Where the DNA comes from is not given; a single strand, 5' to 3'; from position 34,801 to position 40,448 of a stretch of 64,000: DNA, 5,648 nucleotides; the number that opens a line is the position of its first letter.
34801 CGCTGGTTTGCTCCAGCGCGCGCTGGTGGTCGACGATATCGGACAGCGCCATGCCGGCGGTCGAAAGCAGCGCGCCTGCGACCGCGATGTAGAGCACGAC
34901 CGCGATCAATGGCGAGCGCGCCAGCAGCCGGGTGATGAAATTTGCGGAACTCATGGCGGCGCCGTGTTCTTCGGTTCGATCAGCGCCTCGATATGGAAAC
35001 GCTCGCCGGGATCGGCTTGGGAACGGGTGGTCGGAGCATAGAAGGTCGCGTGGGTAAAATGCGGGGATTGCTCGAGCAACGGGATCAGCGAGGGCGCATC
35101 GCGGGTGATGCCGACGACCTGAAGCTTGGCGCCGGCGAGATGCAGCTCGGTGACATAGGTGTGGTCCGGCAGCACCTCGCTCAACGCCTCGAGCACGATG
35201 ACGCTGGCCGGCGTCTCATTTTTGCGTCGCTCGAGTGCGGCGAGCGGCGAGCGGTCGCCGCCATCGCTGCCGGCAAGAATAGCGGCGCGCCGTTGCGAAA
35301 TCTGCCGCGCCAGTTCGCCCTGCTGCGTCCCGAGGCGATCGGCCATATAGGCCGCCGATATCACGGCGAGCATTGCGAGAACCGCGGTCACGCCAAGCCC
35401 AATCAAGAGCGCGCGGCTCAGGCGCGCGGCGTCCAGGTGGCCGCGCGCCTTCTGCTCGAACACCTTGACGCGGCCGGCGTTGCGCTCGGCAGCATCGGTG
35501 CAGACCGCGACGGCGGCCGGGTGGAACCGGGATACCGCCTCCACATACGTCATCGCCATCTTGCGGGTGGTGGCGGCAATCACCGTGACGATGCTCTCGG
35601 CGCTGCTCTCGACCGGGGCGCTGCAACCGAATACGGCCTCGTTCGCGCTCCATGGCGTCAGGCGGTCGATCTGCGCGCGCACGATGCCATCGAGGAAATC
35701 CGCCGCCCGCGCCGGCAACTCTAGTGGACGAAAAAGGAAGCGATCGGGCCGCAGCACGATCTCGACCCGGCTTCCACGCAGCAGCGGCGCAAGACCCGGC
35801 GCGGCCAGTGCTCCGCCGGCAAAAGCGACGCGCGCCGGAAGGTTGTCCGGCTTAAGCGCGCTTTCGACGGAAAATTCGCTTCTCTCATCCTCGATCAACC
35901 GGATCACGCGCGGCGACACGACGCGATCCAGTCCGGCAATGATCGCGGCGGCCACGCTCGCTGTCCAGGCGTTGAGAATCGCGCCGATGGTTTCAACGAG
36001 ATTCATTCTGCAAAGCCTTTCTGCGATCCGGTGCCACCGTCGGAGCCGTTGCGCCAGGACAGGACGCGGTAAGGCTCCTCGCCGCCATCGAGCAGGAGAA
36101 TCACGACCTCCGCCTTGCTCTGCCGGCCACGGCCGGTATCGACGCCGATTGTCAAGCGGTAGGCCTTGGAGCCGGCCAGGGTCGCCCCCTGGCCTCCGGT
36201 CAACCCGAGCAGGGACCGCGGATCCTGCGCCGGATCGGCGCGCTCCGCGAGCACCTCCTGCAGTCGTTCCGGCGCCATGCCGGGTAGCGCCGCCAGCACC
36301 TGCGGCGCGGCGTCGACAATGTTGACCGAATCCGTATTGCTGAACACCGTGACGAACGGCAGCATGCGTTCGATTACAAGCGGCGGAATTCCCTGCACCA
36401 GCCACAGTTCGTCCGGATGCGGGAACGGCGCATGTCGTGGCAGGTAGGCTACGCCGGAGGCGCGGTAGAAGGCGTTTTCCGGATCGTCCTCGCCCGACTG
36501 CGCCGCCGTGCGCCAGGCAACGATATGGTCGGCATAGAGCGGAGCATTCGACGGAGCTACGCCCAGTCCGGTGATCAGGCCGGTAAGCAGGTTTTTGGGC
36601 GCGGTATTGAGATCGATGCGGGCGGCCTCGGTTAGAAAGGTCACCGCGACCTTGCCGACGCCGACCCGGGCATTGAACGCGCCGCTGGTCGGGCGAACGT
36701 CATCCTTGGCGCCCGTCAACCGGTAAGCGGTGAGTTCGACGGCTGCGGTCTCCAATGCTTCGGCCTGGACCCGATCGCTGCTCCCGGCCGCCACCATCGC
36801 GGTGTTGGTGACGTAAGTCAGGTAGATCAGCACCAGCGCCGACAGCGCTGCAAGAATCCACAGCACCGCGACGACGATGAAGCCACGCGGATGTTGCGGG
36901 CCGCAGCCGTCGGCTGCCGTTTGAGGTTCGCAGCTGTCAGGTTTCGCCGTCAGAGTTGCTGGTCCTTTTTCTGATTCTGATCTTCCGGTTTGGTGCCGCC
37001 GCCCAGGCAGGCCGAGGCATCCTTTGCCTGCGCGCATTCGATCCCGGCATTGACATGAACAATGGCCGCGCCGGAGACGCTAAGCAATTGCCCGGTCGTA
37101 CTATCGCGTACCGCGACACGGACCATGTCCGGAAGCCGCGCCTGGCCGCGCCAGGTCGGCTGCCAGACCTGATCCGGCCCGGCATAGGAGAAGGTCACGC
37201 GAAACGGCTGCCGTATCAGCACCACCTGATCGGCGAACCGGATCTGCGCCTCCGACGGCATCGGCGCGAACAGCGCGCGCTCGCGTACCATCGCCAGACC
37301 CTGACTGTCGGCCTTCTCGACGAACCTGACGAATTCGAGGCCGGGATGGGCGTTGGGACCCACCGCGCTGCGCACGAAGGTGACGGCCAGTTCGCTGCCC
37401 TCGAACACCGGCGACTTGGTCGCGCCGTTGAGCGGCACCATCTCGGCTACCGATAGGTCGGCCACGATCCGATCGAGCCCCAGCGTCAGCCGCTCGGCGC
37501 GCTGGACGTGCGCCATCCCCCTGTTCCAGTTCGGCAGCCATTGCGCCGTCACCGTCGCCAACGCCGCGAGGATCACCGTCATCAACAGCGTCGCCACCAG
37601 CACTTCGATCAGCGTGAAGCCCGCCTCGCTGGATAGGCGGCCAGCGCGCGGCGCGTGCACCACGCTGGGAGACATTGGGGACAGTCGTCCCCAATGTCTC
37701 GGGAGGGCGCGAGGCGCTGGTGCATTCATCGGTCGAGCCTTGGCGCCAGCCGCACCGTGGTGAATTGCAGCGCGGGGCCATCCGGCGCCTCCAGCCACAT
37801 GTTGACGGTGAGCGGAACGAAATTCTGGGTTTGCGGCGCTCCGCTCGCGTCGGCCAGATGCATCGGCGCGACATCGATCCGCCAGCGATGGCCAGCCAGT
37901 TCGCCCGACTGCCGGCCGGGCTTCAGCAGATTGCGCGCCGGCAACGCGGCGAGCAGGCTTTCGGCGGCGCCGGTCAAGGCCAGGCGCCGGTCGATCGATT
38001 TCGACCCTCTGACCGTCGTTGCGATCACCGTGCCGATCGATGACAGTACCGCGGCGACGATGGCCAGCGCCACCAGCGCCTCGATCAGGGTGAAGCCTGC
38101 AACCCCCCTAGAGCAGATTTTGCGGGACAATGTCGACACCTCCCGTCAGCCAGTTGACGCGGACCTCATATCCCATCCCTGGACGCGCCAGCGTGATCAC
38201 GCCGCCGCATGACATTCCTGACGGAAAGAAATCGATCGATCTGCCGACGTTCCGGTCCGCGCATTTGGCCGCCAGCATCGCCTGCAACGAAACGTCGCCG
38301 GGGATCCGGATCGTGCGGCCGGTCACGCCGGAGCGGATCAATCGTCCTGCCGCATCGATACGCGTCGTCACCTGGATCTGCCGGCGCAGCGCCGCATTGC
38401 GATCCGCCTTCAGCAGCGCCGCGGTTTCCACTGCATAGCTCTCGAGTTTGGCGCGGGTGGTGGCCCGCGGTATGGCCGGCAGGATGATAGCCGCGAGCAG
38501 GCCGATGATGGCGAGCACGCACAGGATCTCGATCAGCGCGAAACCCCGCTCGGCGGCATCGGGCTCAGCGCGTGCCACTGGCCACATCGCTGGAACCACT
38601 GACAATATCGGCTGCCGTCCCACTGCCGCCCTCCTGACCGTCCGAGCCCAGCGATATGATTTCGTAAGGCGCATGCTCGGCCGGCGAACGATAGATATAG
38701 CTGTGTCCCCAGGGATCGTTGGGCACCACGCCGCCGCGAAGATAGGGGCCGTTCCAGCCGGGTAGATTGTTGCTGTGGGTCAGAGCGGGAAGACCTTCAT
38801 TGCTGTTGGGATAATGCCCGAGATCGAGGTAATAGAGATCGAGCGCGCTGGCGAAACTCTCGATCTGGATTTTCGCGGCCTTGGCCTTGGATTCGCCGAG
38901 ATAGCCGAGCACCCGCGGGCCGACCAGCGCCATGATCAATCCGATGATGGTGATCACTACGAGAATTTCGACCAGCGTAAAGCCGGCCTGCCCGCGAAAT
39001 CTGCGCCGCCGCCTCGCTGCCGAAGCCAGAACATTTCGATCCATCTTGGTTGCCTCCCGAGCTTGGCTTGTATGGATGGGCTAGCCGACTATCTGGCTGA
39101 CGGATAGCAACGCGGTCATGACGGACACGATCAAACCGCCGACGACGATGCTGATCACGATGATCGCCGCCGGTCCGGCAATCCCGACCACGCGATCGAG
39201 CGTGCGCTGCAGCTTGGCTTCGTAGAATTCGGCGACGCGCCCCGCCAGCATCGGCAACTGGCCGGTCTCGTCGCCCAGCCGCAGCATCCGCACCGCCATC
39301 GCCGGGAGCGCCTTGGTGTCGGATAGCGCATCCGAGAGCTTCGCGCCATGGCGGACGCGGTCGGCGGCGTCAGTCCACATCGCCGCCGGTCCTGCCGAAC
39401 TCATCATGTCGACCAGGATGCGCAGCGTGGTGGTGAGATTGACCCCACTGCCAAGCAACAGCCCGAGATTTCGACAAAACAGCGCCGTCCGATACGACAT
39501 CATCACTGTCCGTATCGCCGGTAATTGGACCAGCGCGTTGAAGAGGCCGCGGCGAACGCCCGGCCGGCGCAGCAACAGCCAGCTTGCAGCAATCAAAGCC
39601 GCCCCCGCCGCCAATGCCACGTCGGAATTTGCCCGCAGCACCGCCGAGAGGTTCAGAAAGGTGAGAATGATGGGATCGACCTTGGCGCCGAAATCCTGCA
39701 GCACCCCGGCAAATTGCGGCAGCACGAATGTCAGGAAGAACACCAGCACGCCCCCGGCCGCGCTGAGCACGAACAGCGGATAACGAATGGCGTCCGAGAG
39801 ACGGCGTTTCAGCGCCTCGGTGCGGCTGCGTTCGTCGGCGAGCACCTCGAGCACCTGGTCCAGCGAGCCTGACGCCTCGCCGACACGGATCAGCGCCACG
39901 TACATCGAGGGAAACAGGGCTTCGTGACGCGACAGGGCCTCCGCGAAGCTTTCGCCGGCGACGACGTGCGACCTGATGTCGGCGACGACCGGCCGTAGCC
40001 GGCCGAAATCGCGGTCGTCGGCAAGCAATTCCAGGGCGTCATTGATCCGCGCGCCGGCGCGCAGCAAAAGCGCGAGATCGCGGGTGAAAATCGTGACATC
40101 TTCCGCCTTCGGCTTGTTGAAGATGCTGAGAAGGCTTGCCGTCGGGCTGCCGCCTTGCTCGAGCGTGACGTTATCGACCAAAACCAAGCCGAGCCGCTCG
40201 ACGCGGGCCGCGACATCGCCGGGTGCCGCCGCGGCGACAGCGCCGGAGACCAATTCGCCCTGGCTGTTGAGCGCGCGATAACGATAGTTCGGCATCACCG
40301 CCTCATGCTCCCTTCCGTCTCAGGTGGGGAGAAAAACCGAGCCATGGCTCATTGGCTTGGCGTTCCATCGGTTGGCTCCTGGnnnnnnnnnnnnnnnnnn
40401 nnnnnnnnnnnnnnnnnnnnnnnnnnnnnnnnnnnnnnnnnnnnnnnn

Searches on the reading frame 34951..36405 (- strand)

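Call 76: search_protein_families(library=pfam, proteins=[window:34951-36405:-], max_evalue=0.0001)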
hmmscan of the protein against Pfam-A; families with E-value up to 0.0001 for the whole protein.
window:34951-36405:- (484 aa): 1 family
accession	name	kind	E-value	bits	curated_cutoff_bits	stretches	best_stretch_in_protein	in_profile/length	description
PF05137.18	PilN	-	2.2e-13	50.5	22.8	1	404-474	2-76/78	Fimbrial assembly protein (PilN)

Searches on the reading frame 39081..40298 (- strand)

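Call 76: search_protein_families(library=pfam, proteins=[window:39081-40298:-], max_evalue=0.0001)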
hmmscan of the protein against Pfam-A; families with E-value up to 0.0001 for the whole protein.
window:39081-40298:- (405 aa): 1 family
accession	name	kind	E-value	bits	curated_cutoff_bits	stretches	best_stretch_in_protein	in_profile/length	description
PF00482.28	T2SSF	-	7.4e-54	181.5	25.2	2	71-194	1-125/125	Type II secretion system (T2SS), protein F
